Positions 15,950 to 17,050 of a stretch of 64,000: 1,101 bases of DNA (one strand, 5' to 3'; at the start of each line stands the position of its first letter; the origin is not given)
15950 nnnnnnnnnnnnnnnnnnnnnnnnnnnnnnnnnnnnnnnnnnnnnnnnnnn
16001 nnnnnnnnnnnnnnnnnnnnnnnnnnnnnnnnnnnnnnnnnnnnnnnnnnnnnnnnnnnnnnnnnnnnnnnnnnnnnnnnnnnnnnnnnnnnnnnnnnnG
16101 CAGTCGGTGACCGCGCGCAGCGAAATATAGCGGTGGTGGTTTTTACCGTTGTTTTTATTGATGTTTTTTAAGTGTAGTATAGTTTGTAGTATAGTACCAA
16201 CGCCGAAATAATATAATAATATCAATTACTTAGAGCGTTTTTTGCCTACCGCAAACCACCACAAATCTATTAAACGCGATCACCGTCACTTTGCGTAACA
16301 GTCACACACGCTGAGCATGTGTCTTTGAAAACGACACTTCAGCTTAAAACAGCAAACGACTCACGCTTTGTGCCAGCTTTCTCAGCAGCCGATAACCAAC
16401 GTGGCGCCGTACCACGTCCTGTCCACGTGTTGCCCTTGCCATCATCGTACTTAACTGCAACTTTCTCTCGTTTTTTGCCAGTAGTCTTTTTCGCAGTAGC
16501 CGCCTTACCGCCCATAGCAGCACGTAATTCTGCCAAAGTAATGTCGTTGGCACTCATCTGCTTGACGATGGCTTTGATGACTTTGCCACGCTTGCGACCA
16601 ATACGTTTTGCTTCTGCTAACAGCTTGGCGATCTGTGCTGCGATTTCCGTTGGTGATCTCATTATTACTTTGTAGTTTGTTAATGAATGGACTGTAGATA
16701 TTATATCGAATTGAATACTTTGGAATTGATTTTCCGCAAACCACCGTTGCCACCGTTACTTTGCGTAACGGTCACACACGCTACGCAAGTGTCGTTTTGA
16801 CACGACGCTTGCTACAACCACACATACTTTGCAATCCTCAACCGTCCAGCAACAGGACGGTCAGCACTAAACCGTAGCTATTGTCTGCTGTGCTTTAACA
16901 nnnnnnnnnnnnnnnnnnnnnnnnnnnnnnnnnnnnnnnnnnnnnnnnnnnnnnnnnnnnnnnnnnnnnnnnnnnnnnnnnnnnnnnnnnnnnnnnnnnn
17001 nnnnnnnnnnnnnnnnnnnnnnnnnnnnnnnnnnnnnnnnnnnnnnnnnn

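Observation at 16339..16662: H-NS-like xenogeneic silencer encoded on the AT-rich element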

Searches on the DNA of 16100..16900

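Call 57: search_rna_families(source=window, start=16100, end=16900, threshold=evalue, max_evalue=1)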
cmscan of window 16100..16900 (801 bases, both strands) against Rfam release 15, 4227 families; matches with E-value up to 1: 0.
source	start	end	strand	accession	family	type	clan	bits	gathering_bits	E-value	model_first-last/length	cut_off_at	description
